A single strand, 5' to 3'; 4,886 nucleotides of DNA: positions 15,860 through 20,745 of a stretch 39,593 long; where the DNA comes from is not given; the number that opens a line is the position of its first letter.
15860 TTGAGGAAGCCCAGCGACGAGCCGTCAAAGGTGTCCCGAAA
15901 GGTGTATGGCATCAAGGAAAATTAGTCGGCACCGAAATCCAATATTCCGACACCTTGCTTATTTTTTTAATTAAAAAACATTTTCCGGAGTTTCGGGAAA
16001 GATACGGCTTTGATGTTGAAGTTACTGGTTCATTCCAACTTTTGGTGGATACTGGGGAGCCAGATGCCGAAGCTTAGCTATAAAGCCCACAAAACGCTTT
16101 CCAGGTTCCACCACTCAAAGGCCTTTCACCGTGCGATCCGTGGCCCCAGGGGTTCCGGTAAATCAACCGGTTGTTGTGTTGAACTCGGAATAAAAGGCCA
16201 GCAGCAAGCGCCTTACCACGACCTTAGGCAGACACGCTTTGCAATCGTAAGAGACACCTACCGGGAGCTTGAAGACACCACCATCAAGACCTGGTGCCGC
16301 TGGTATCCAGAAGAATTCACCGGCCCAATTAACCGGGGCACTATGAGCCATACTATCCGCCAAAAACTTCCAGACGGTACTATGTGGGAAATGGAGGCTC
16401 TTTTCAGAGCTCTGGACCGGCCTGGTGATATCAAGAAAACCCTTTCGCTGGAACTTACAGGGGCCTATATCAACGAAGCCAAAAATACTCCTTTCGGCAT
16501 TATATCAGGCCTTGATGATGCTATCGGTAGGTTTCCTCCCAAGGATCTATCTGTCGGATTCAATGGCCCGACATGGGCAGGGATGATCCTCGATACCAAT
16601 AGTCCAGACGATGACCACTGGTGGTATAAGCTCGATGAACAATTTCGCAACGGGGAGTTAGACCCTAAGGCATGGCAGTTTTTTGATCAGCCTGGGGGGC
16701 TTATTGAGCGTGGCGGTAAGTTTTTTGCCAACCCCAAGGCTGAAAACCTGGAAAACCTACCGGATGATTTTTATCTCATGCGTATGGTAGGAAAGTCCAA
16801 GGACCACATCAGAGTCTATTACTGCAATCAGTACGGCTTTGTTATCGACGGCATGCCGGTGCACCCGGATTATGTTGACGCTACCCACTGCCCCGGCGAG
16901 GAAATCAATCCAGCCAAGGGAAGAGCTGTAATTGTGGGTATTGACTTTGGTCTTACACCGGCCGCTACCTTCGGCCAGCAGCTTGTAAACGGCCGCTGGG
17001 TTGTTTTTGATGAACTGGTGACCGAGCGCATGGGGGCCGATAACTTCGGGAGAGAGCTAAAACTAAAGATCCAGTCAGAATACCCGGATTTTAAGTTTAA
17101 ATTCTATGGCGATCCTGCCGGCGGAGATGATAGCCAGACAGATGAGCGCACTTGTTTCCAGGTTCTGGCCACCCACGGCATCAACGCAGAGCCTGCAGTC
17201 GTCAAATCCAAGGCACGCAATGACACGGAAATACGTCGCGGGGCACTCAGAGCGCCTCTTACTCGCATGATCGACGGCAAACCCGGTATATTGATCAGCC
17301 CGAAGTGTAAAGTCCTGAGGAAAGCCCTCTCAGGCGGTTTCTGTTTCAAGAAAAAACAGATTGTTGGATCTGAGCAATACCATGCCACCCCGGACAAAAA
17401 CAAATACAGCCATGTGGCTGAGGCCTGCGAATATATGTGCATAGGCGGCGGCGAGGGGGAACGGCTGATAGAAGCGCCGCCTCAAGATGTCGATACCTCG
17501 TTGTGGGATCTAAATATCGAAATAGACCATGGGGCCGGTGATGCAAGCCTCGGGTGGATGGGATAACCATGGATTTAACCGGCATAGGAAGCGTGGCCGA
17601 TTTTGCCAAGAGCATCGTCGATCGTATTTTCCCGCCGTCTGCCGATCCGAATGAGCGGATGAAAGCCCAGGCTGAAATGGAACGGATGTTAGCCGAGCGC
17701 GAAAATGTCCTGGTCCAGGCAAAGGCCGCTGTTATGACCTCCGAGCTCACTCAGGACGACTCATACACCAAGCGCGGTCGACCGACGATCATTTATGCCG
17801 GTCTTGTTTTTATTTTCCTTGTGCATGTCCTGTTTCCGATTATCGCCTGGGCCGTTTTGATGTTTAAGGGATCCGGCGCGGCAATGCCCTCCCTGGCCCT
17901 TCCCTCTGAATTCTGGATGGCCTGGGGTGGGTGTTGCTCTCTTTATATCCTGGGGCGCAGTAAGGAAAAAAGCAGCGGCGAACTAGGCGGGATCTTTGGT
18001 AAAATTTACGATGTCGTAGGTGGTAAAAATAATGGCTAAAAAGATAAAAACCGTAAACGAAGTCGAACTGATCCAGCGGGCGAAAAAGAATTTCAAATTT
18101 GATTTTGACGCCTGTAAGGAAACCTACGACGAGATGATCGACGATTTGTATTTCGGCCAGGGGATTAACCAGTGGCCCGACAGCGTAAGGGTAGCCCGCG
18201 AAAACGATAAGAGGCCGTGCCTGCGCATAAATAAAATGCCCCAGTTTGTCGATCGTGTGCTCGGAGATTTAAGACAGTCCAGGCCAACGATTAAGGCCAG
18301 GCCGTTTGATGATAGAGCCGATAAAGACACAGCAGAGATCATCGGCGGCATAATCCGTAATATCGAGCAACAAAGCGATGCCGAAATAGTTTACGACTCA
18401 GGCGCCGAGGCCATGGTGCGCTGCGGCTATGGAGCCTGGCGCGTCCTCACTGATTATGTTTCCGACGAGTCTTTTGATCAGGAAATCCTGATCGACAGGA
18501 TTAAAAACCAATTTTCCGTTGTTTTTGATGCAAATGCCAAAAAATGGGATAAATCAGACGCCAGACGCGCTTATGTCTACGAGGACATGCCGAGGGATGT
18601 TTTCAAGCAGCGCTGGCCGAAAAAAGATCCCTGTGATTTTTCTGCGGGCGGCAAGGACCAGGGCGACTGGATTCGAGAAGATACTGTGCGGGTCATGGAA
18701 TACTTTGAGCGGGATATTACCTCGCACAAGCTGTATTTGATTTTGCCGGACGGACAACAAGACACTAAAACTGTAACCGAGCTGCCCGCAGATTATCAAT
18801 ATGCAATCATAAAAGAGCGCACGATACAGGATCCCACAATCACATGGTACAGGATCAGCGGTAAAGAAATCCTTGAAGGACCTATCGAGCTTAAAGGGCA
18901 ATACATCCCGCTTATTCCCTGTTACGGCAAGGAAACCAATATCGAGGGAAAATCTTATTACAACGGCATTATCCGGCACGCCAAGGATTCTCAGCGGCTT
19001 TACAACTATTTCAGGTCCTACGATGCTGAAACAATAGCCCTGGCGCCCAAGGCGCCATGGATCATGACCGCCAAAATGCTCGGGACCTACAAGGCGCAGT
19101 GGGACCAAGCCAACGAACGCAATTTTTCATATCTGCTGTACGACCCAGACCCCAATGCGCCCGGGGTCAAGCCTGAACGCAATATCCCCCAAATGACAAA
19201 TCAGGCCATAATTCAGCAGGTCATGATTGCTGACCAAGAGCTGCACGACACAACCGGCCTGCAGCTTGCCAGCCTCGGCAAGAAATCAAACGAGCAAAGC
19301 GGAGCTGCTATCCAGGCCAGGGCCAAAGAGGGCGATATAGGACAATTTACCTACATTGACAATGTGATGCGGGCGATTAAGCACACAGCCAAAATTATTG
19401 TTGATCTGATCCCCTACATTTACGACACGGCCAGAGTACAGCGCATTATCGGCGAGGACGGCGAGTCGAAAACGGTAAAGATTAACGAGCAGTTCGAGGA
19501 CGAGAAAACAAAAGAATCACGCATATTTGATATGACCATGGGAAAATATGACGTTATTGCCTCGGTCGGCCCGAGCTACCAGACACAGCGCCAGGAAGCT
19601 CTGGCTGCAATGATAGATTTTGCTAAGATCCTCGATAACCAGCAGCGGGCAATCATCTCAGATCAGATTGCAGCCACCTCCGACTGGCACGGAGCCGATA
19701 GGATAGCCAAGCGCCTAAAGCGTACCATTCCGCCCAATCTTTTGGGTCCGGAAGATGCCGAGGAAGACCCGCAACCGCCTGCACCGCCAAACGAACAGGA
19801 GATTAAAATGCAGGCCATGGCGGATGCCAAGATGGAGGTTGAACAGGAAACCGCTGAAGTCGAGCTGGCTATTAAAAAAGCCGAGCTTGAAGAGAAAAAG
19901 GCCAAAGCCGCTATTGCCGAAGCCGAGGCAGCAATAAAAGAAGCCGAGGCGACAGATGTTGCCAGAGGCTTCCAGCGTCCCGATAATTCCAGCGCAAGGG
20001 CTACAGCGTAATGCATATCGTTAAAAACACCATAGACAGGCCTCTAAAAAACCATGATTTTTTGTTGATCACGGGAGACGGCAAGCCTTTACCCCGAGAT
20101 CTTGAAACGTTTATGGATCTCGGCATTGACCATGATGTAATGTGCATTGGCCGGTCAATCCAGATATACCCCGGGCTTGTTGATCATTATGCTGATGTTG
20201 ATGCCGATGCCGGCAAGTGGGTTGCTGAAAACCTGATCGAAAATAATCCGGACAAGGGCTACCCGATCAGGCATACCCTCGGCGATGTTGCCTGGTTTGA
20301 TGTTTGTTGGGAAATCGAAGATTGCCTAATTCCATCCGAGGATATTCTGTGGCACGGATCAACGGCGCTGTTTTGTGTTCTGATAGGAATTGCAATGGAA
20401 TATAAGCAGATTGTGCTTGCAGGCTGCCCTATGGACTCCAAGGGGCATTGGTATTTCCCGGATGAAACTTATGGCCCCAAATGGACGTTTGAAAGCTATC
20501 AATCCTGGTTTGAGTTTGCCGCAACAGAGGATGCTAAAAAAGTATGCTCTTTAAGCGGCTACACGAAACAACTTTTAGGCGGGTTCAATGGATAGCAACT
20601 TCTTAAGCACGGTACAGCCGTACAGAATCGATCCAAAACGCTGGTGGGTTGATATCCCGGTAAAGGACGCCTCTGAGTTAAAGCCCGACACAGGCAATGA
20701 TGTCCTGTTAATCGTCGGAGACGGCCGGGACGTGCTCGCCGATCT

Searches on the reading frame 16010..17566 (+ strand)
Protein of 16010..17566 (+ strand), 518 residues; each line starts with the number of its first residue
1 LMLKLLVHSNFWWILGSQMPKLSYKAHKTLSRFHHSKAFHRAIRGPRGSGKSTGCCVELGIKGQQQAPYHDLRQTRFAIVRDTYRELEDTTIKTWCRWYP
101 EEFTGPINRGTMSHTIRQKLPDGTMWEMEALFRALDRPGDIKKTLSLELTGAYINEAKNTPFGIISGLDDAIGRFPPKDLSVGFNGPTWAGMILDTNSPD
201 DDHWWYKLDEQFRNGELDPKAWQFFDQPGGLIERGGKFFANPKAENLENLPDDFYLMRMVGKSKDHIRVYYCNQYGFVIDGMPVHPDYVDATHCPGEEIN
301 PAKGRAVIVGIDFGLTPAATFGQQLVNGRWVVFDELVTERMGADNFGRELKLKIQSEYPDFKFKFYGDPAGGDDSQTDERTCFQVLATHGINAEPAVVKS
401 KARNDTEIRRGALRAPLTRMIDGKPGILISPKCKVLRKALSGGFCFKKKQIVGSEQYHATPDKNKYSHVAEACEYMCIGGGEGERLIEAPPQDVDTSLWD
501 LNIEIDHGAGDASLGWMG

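Call 10: search_protein_families(library=phrogs, proteins=[window:16010-17566:+], max_evalue=0.001)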
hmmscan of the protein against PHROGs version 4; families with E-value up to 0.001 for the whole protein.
window:16010-17566:+ (518 aa): 2 families
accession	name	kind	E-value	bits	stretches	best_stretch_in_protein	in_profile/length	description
phrog_2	-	head and packaging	1.9e-14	54.4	1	32-472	272-584/807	terminase large subunit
phrog_3717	-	head and packaging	0.00039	21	1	20-91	5-80/277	terminase large subunit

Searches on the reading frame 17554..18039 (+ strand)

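Call 70: search_protein_families(library=pfam, proteins=[window:17554-18039:+], max_evalue=1)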
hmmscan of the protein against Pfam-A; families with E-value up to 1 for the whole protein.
window:17554-18039:+ (161 aa): 1 family
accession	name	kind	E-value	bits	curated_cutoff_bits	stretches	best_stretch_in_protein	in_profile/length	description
PF11351.13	GTA_holin_3TM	-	2.6e-21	76.8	24.8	1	12-136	1-123/123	Holin of 3TMs, for gene-transfer release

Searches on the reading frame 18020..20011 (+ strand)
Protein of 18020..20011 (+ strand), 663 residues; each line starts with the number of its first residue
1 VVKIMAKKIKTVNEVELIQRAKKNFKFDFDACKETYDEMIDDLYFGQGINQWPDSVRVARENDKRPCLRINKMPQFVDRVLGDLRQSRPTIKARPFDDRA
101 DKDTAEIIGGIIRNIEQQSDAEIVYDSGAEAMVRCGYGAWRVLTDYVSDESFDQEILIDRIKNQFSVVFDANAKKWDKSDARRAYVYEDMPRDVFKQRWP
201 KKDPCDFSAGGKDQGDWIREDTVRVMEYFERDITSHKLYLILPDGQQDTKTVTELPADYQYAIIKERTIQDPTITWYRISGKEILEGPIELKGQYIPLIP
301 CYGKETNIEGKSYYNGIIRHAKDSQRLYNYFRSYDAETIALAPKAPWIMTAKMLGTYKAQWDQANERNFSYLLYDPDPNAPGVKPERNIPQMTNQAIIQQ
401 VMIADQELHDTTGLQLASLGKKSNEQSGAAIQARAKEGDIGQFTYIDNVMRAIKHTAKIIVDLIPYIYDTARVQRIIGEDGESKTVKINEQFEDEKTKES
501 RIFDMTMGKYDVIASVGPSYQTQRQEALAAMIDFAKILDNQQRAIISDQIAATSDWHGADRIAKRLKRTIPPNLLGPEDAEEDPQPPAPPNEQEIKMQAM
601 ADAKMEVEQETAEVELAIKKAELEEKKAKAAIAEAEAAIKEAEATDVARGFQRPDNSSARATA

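Call 10: search_protein_families(library=phrogs, proteins=[window:18020-20011:+], max_evalue=0.001)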
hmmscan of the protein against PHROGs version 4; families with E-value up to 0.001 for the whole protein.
window:18020-20011:+ (663 aa): 2 families
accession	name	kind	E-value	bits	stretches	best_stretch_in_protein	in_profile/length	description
phrog_156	-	head and packaging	8.2e-126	422.1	1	15-643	9-633/681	portal protein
phrog_14911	-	unknown function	3.7e-46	158.8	1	24-381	13-382/404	-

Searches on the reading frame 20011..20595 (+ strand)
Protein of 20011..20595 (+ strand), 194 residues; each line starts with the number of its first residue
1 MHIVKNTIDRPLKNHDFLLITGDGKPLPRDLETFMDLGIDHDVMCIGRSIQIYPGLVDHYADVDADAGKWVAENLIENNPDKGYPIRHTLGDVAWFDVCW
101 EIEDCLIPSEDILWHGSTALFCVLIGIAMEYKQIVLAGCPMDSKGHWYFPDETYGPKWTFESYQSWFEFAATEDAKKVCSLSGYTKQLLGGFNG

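Call 23: search_protein_families(library=pfam, proteins=[window:20011-20595:+], max_evalue=0.05)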
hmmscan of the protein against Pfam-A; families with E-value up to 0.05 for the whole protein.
window:20011-20595:+ (194 aa): 0 families

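Call 77: search_solved_structures(query=A5, max_evalue=10)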
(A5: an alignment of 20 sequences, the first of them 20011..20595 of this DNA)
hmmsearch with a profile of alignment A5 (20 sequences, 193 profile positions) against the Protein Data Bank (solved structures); distinct sequences matched with E-value up to 10: 12.
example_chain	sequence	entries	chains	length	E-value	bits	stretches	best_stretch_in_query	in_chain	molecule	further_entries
2wqq_A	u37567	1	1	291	0.51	13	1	86-145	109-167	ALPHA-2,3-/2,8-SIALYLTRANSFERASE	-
2drj_A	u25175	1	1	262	1.1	12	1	88-145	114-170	Alpha-2,3/8-sialyltransferase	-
1ro8_A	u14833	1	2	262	1.1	11.9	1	88-145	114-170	alpha-2,3/8-sialyltransferase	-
2x61_A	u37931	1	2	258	1.1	11.9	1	88-145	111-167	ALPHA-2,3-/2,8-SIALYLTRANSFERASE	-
1ro7_A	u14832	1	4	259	1.1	11.9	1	88-145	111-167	alpha-2,3/8-sialyltransferase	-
2x63_A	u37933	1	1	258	1.1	11.9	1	88-145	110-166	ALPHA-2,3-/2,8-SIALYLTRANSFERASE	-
2x62_A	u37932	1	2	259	1.1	11.9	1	88-145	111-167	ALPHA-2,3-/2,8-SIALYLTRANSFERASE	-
9c08_A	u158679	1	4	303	1.4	11.6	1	78-131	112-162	CMP-Neu5Ac--lipooligosaccharide alpha 2-3 sialyltransferase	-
6ow2_P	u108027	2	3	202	2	11.1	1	40-101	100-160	Peptide deformylase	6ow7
3str_P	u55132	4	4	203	2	11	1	40-101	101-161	Peptide deformylase 3 | Peptide deformylase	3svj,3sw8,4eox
2aie_P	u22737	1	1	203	2.1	11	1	40-101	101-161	Peptide deformylase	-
2ai7_A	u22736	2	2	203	2.1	11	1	40-101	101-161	Peptide deformylase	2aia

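Call 78: search_protein_families(library=phrogs, proteins=[window:20011-20595:+], max_evalue=0.01)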
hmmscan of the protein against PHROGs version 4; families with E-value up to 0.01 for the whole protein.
window:20011-20595:+ (194 aa): 0 families

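Call 79: search_solved_structures(query=A5, max_evalue=2, show_alignments=5)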
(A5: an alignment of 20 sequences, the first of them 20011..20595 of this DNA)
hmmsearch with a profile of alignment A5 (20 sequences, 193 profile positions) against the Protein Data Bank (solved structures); distinct sequences matched with E-value up to 2: 8.
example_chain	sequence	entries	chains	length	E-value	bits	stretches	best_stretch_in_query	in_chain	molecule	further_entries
2wqq_A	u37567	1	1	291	0.51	13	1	86-145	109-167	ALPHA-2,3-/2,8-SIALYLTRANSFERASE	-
2drj_A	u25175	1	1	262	1.1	12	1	88-145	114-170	Alpha-2,3/8-sialyltransferase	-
1ro8_A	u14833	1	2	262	1.1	11.9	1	88-145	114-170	alpha-2,3/8-sialyltransferase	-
2x61_A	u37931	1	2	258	1.1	11.9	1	88-145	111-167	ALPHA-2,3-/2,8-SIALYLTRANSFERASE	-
1ro7_A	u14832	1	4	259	1.1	11.9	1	88-145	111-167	alpha-2,3/8-sialyltransferase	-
2x63_A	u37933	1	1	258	1.1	11.9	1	88-145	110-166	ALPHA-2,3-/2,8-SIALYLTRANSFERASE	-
2x62_A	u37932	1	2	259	1.1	11.9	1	88-145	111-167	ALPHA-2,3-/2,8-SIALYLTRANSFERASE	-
9c08_A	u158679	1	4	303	1.4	11.6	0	78-131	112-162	CMP-Neu5Ac--lipooligosaccharide alpha 2-3 sialyltransferase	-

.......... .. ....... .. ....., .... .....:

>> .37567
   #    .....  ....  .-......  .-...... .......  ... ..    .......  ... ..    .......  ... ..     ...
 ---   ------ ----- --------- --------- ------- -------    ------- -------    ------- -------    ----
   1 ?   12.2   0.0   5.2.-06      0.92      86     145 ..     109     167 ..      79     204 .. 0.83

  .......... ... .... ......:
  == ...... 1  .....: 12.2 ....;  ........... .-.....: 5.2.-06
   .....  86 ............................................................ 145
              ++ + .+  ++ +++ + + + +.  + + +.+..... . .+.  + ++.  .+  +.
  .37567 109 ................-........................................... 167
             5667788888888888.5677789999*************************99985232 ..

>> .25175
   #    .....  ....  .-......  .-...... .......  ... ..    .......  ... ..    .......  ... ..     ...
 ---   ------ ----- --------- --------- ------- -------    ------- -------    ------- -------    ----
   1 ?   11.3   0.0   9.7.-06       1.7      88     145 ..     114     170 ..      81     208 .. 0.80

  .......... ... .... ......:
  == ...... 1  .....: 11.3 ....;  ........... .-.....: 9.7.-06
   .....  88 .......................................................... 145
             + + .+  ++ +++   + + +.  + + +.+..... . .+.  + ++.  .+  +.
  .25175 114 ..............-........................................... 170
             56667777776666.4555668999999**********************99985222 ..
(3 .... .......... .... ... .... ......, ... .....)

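Call 82: find_related_loci(query=A5, collection=viral_contigs, flank=10000)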
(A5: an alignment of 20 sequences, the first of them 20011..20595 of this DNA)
Query A5 (194 aa) in viral_contigs; peptide patterns used: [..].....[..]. (x = any residue, [..] = any of these).
43 stretches matched a pattern; 25 encode a relative of the query (tblastn E <= 1e-3); 25 distinct loci.
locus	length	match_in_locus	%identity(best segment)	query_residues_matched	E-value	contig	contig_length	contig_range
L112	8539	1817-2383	58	1-190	1e-68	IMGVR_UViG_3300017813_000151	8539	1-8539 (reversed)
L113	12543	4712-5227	53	18-191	4e-55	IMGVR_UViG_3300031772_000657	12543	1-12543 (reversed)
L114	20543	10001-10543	51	11-190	1e-54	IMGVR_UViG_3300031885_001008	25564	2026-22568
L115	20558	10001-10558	50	1-190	1e-53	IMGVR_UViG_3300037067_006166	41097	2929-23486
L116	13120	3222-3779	49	1-190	1e-50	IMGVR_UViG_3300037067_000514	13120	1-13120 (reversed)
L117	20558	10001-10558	48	1-190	3e-50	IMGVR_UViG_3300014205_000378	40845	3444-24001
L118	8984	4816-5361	47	4-191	3e-49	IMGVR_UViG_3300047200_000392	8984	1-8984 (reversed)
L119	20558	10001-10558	48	9-190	5e-48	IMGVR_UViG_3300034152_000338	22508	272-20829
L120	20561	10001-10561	47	1-190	5e-51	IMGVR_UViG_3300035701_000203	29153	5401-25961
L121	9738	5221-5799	42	6-193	2e-44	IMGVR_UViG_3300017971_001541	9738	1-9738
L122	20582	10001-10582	43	4-190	3e-41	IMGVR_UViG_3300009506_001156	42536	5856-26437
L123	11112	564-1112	42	13-190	1e-40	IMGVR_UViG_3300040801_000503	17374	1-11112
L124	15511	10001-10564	40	10-190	2e-39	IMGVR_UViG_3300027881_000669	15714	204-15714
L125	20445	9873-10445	35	3-190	2e-28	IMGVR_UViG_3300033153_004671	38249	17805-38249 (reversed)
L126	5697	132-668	34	10-190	8e-22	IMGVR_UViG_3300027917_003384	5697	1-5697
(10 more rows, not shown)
